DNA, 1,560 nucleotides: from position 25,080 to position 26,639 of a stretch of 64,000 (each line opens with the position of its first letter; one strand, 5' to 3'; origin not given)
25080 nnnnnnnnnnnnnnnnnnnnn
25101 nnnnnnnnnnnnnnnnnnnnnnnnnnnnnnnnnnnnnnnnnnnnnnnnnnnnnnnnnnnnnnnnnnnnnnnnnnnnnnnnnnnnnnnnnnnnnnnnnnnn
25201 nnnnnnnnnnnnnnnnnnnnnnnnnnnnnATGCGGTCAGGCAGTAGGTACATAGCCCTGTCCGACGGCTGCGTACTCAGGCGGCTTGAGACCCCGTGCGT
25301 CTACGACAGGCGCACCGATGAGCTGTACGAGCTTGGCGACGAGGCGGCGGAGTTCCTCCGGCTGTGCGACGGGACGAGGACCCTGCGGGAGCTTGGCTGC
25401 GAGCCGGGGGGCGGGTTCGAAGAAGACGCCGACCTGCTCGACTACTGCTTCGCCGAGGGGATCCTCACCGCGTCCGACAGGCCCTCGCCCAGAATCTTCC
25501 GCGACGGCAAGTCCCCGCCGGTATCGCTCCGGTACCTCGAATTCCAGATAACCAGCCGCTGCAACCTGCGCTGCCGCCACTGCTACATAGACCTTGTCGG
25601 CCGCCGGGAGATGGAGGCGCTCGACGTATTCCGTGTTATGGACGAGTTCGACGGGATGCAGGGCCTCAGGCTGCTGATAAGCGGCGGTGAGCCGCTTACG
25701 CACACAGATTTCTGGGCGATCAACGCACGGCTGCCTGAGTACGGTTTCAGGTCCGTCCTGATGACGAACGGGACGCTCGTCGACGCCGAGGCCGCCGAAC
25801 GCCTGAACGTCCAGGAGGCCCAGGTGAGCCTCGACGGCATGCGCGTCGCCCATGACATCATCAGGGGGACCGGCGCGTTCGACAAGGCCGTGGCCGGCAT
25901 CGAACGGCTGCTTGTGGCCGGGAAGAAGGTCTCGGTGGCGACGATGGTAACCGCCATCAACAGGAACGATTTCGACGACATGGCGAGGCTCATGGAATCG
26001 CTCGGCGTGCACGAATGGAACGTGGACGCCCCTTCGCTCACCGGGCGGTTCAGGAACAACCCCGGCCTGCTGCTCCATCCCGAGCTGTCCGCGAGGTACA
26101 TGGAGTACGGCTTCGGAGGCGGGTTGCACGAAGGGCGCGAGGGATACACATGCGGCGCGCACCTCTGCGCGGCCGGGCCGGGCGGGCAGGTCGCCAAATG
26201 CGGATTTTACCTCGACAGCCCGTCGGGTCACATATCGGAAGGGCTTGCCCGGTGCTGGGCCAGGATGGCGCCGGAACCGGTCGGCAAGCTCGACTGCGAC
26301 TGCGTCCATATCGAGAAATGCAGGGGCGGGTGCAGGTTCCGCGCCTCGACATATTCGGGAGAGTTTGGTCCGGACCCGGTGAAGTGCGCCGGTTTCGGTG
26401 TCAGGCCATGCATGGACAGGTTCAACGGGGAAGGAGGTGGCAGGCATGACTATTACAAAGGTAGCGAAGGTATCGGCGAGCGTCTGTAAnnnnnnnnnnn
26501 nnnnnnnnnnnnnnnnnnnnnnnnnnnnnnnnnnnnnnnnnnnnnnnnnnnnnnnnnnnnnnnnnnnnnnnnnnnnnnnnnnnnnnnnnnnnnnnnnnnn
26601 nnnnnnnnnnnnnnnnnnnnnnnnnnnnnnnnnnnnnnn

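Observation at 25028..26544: Candidate RiPP-type pair: radical SAM/SPASM maturase with fused PqqD-like RRE and an upstream coupled 72-aa Cys-containing ORF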

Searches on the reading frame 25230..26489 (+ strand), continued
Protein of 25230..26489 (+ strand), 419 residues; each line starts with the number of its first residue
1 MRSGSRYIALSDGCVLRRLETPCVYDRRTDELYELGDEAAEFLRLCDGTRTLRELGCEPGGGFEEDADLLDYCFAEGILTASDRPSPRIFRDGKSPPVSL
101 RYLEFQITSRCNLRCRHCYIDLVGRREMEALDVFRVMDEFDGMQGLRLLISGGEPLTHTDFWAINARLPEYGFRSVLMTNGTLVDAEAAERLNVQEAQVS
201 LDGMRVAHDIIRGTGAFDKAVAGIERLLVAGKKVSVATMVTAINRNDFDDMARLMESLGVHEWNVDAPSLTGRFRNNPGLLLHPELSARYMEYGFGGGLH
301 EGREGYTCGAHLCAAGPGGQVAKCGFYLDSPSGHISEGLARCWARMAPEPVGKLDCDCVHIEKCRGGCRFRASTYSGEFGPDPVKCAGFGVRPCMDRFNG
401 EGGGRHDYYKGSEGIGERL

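Call 27: predict_structure(alignment_id=A2)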
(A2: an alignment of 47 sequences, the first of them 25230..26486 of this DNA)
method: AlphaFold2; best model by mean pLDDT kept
length: 419 residues; sequences in the alignment: 47
mean_pLDDT: 89.1   pTM: 0.88
mean pLDDT of the five models: 89.1, 88.3, 87.9, 87.6, 87.3
residues with pLDDT >= 90: 312; 70-90: 63; 50-70: 19; < 50: 25
segments of 3 or more residues with pLDDT < 50: 396-419
pLDDT, mean of each block of 10 residues (from residue 1): 83 94 94 93 95 85 77 95 93 87 96 90 80 98 97 96 98 97 98 98 98 97 99 97 97 98 93 91 93 76 79 96 93 97 90 90 90 90 92 56 39 38
secondary structure, 60 per line:
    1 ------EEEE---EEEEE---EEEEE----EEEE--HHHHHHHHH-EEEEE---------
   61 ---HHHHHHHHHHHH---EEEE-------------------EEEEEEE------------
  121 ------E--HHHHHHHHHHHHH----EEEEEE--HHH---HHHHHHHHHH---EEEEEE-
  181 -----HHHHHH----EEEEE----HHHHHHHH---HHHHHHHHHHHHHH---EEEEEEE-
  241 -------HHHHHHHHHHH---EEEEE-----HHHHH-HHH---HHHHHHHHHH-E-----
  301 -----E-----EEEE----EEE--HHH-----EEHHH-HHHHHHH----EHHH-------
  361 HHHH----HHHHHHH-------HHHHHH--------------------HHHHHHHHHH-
elements in order: E7-10 E14-18 E22-26 E31-34 H37-45 E47-51 H64-75 E79-82 E102-108 H130-142 E147-152 H161-170 E174-179 H186-191 E196-200 H205-212 H216-229 E233-239 H248-258 E262-266 H272-276 H284-293 E312-315 E320-322 H339-345 H361-364 H369-375 H383-388 H409-418

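Call 34: find_related_loci(query=A2, collection=genome_contigs, flank=8000)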
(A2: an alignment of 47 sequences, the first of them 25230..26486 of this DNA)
Query A2 (419 aa) in genome_contigs; peptide patterns used: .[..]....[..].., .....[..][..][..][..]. (x = any residue, [..] = any of these).
598 stretches matched a pattern (row limit reached: there are more); 473 encode a relative of the query (tblastn E <= 1e-3); the best 80 are kept; 80 distinct loci.
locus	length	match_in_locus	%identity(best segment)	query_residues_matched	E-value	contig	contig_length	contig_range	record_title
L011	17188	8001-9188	54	1-414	6e-128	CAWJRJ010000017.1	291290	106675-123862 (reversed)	MAG: Nitrospirota bacterium isolate MFD01299.bin.2.118 genome assembly, contig: contig_29946, whole genome shotgun seque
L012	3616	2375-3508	48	7-392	1e-129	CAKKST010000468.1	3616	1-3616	Nitrospiria bacterium isolate Hainich-H51-bin250-1 genome assembly, contig: H51-bin250_1_Hain_H51_02um_R2_21748_length_3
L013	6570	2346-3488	51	3-391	2e-125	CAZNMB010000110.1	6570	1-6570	MAG TPA_asm: uncultured Dehalococcoidia bacterium isolate binchicken_co150_534 genome assembly, contig: NODE_32652_lengt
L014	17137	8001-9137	48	5-391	4e-124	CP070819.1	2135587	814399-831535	MAG: Dehalococcoidia bacterium isolate bin1158 chromosome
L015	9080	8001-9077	49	20-386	1e-120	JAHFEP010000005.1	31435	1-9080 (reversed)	MAG: Nitrospirae bacterium isolate nzgw271 NODE_876_length_31436_cov_4.615743, whole genome shotgun sequence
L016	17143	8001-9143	48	3-391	4e-120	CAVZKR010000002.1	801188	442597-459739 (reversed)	MAG: uncultured Chloroflexia bacterium isolate MFD04408.bin.2.47 genome assembly, contig: contig_26527, whole genome sho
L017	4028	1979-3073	48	20-392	4e-121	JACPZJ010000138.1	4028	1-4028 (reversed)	MAG: Nitrospirae bacterium isolate NC_groundwater_886_Pr1_S2p5_43_12 Montesol18_S2p5_coassembly_scaffold_599080, whole g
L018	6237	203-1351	48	1-391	3e-118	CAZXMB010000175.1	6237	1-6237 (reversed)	MAG TPA_asm: uncultured Syntrophaceae bacterium isolate SRP098346_co1_431 genome assembly, contig: NODE_18101_length_623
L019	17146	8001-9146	47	3-392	3e-117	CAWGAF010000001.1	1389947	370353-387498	MAG: uncultured Chloroflexia bacterium isolate MFD04408.bin.2.19 genome assembly, contig: contig_17373, whole genome sho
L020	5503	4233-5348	47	10-393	3e-117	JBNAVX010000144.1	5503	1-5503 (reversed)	MAG: Thermodesulfovibrionales bacterium isolate Kamch4342-D-MF-049 bin31.fa-144, whole genome shotgun sequence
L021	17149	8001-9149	47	1-391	5e-117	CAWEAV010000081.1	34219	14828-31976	MAG: uncultured delta proteobacterium isolate MFD04408.bin.2.84 genome assembly, contig: contig_90503, whole genome shot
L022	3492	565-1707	46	3-393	5e-119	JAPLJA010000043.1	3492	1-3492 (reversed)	MAG: Proteobacteria bacterium isolate LacPavin_0920_SED5_MAG_48_26 LacPavin_0920_SED5_scaffold_459503, whole genome shot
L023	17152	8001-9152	47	1-392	5e-116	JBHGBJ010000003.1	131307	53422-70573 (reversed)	MAG: Thermodesulfobacteriota bacterium isolate SBS.BIN.12 SBSBIN12_contig_3, whole genome shotgun sequence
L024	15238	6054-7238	45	1-411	7e-116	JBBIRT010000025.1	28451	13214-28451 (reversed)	MAG: Deltaproteobacteria bacterium isolate SLS170214_bin_356 NODE_1902_length_28451_cov_4.911783, whole genome shotgun s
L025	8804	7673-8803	49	8-391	2e-115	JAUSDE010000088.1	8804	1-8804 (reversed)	MAG: Thermoleophilia bacterium isolate E14_concoct.bin.89_sub E14_k141_787266, whole genome shotgun sequence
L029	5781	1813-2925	46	10-391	3e-113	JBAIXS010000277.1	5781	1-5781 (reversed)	MAG: Candidatus Sulfobium mesophilum isolate bin_230 c_000016097418, whole genome shotgun sequence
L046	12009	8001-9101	47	10-389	2e-109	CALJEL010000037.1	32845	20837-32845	MAG: uncultured bacterium isolate S1_Bin_METABAT__318_1 genome assembly, contig: c_000003013600, whole genome shotgun se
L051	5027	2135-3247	47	10-391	8e-110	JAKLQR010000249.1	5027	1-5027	MAG: Thermodesulfovibrionales bacterium isolate bin S2.74 k141_498610, whole genome shotgun sequence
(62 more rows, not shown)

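Call 39: fold_search(model_id=the predicted structure, library=pdb)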
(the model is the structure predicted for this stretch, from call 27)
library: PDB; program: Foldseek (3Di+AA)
matches with E <= 10: 1596; with E <= 0.001: 115
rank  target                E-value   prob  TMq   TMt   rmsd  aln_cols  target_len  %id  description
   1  6efn                  1.8e-17  1.00  0.58  0.62   6.4       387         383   19  Structure of a RiPP maturase, SkfB (released 2018-10-24)
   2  5v1t_A                7.9e-15  1.00  0.67  0.64   5.6       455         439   14  Crystal structure of Streptococcus suis SuiB bound to precursor peptide SuiA (released 2017-08-30)
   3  5why_B                7.9e-15  1.00  0.54  0.54  15.2       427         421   18  Structural Insights into Thioether Bond Formation in the Biosynthesis of Sactipeptides (released 2017-07-26)
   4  5v1s_A                1.5e-14  1.00  0.64  0.63   6.0       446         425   15  Crystal structure of Streptococcus suis SuiB bound to S-adenosylmethionine (released 2017-08-30)
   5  5v1s_B                2.1e-14  1.00  0.60  0.59   8.3       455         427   14  Crystal structure of Streptococcus suis SuiB bound to S-adenosylmethionine (released 2017-08-30)
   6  5v1q_B                3.5e-14  1.00  0.67  0.64   5.7       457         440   16  Crystal structure of Streptococcus suis SuiB (released 2017-08-30)
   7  5v1q_A                3.5e-14  1.00  0.60  0.59   7.7       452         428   16  Crystal structure of Streptococcus suis SuiB (released 2017-08-30)
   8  7vob                  3.7e-14  1.00  0.44  0.56   6.6       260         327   21  The crystal structure of a Radical SAM Enzyme BlsE involved in the Biosynthesis of Blasticidin S (released 2022-05-04)
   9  9dgw_C                3.0e-12  1.00  0.47  0.70   5.8       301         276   15  X-ray crystal structure of the Viperin-like enzyme from T. virens with bound CTP and SAM (released 2025-02-12)
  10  6c8v                  5.1e-11  1.00  0.51  0.66   6.1       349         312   19  X-ray structure of PqqE from Methylobacterium extorquens (released 2018-02-14)
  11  5vsl_B                6.6e-11  1.00  0.45  0.71   5.5       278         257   15  Crystal structure of viperin with bound [4Fe-4S] cluster and S-adenosylhomocysteine (SAH) (released 2017-06-14)
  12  4k37_A                1.1e-10  1.00  0.52  0.59   7.8       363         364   17  Native anSMEcpe with bound AdoMet (released 2013-05-08)
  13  5vsl_A                1.2e-10  1.00  0.47  0.72   4.7       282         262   13  Crystal structure of viperin with bound [4Fe-4S] cluster and S-adenosylhomocysteine (SAH) (released 2017-06-14)
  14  9dgw_B                1.5e-10  1.00  0.46  0.67   4.6       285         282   15  X-ray crystal structure of the Viperin-like enzyme from T. virens with bound CTP and SAM (released 2025-02-12)
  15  9dfw_A                1.5e-10  1.00  0.42  0.60   2.6       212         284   17  X-ray crystal structure of an engineered Viperin-like enzyme from T. virens with bound CTP and SAM (released 2025-02-12)
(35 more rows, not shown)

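Call 55: search_solved_structures(query=A2, max_evalue=0.01)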
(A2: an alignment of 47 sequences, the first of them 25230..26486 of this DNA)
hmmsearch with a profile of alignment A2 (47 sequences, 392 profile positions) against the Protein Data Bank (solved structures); distinct sequences matched with E-value up to 0.01: 28.
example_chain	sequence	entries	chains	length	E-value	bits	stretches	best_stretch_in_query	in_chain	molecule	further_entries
6efn_A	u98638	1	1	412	1.2e-21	79.9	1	96-244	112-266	Sporulation killing factor maturation protein SkfB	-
7vob_C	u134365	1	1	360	3.8e-15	58.5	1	84-257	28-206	Cytosylglucuronate decarboxylase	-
7voc_C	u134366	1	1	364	3.9e-15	58.5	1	84-257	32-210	Cytosylglucuronate decarboxylase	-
6c8v_A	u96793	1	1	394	1.1e-13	53.7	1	96-258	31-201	Coenzyme PQQ synthesis protein E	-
5wgg_A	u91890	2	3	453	2.7e-13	52.4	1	47-216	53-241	Radical SAM domain protein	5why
1tv7_A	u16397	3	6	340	3.1e-10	42.3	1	92-250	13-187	Molybdenum cofactor biosynthesis protein A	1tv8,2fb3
2fb2_A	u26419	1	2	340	3.8e-10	42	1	92-250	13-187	Molybdenum cofactor biosynthesis protein A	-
7n7h_A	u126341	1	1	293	1.9e-09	39.7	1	96-259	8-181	VIPERIN-LIKE ENZYME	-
4k37_A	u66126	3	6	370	2.2e-09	39.5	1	101-378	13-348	Anaerobic sulfatase-maturating enzyme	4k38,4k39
9dfu_A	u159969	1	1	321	2.4e-09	39.4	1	96-257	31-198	Radical SAM core domain-containing protein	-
4k36_A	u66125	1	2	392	2.4e-09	39.4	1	101-378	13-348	Anaerobic sulfatase-maturating enzyme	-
5vsl_A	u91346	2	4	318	9.3e-09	37.5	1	95-258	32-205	Radical S-adenosyl methionine domain-containing protein 2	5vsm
9dfn_A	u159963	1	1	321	1e-08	37.3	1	98-257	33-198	Radical SAM core domain-containing protein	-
6q2p_A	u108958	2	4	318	1.1e-08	37.2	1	95-257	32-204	Radical S-adenosyl methionine domain-containing protein 2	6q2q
6b4c_A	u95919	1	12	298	6.2e-08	34.8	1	96-255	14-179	Viperin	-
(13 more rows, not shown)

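Call 59: search_protein_families(library=pfam, proteins=[L029:3175-3795:-, L029:673-1161:-, L046:11448-11789:-, L023:6069-7016:-, L051:4192-4845:-], max_evalue=0.01)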
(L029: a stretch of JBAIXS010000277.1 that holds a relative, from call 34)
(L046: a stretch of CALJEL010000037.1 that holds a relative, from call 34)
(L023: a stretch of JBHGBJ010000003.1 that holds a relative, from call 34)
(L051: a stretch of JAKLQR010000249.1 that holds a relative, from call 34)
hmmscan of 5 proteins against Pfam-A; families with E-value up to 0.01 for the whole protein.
L029:3175-3795:- (206 aa): 2 families
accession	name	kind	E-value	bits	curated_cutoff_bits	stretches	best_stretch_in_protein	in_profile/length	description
PF02777.23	Sod_Fe_C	-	2.9e-25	88.7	20.9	1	91-187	3-99/102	Iron/manganese superoxide dismutases, C-terminal domain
PF00081.27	Sod_Fe_N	-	5e-05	24.1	27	1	18-81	19-81/82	Iron/manganese superoxide dismutases, alpha-hairpin domain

L029:673-1161:- (162 aa): 2 families
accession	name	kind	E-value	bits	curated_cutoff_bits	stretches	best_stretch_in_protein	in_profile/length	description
PF02915.23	Rubrerythrin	-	1.6e-09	38.7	22.8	1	14-149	1-129/137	Rubrerythrin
PF00210.30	Ferritin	-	0.008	16.6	24.5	0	10-68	78-139/142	Ferritin-like domain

L046:11448-11789:- (113 aa): 1 family
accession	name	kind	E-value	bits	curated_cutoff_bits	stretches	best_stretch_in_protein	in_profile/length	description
PF04358.19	DsrC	-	8e-20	71.7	24.9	1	7-101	3-105/107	DsrC like protein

L023:6069-7016:- (315 aa): 3 families
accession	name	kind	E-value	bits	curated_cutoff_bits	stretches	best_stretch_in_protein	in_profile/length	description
PF08349.16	DUF1722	-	1.9e-45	154.4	22.5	1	190-306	1-117/117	Protein of unknown function (DUF1722)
PF04463.17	2-thiour_desulf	-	5.1e-42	143.7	34.7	1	7-147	2-141/141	2-thiouracil desulfurase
PF03065.20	Glyco_hydro_57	-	0.0062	16.3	21.2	1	137-271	6-98/291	Glycosyl hydrolase family 57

L051:4192-4845:- (217 aa): 2 families
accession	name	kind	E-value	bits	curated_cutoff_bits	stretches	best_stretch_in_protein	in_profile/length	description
PF00881.29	Nitroreductase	-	6.6e-29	101.7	23.5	1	15-192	1-167/167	Nitroreductase family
PF14512.11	TM1586_NiRdase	-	3e-06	27.5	27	1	27-61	151-186/215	Putative TM nitroreductase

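Call 76: find_encoding_contigs(protein=P0151, flank=6000, max_places=3)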
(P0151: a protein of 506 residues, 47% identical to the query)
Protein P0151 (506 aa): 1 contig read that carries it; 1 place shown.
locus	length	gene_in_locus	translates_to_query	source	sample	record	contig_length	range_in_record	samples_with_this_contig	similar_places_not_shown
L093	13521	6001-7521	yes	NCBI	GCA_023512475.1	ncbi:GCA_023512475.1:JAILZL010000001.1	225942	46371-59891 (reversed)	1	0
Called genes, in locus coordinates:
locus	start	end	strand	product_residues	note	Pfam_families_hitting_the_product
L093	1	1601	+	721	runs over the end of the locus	PF00890:FAD_binding_2, PF01266:DAO (weak), PF03486:HI0933_like (weak), PF07992:Pyr_redox_2, PF12831:FAD_oxidored, PF13450:NAD_binding_8, PF13187:Fer4_9, PF02662:FlpD, +5 more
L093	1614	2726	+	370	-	PF13183:Fer4_8 (faint), PF27541:CitB (weak)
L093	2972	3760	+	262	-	PF03692:CxxCxxCC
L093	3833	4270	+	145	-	PF13380:CoA_binding_2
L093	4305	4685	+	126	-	PF21784:Bflower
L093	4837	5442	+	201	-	-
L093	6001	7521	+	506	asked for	PF04055:Radical_SAM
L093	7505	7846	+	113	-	PF07883:Cupin_2 (weak)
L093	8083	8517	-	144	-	PF18905:DUF5661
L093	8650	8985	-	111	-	PF21840:DUF6899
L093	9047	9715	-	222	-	PF04230:PS_pyruv_trans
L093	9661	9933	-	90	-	-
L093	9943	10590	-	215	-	PF00596:Aldolase_II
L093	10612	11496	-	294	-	PF01418:HTH_6, PF01380:SIS, PF13580:SIS_2 (weak)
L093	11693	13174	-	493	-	PF01743:PolyA_pol, PF12627:PolyA_pol_RNAbd, PF01966:HD, PF13735:tRNA_NucTran2_2 (weak)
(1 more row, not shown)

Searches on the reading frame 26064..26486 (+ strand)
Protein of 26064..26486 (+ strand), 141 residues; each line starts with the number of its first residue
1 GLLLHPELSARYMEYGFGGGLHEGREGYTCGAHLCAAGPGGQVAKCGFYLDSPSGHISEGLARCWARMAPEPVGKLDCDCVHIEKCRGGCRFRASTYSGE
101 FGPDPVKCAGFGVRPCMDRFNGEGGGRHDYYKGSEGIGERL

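Call 45: search_protein_families(library=pfam, proteins=[window:26064-26486:+], max_evalue=10)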
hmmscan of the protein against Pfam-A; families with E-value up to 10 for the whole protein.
seq(141 aa): 0 families

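Call 46: search_protein_families(library=ncbifam, proteins=[window:26064-26486:+], max_evalue=10)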
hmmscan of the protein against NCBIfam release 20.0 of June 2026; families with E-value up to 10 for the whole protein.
seq(141 aa): 5 families
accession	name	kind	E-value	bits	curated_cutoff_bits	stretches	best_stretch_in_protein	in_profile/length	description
TIGR04085.1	rSAM_more_4Fe4S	domain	0.00056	20.3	27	1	30-102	1-86/93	SPASM domain-containing protein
TIGR04083.1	rSAM_pep_methan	hypoth_equivalog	0.096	11.5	300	1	75-100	295-321/376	TIGR04083 family peptide-modifying radical SAM enzyme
TIGR04347.1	pseudo_SAM_Halo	equivalog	0.17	11.1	525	1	78-105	353-381/390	TIGR04347 family pseudo-SAM/SPASM protein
TIGR04055.1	rSAM_NirJ2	equivalog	0.21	11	500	1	26-100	234-314/326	putative heme d1 biosynthesis radical SAM protein NirJ2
TIGR04304.1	GeoRSP_SPASM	equivalog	0.42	9.7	300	1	78-101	261-285/293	GeoRSP system SPASM domain protein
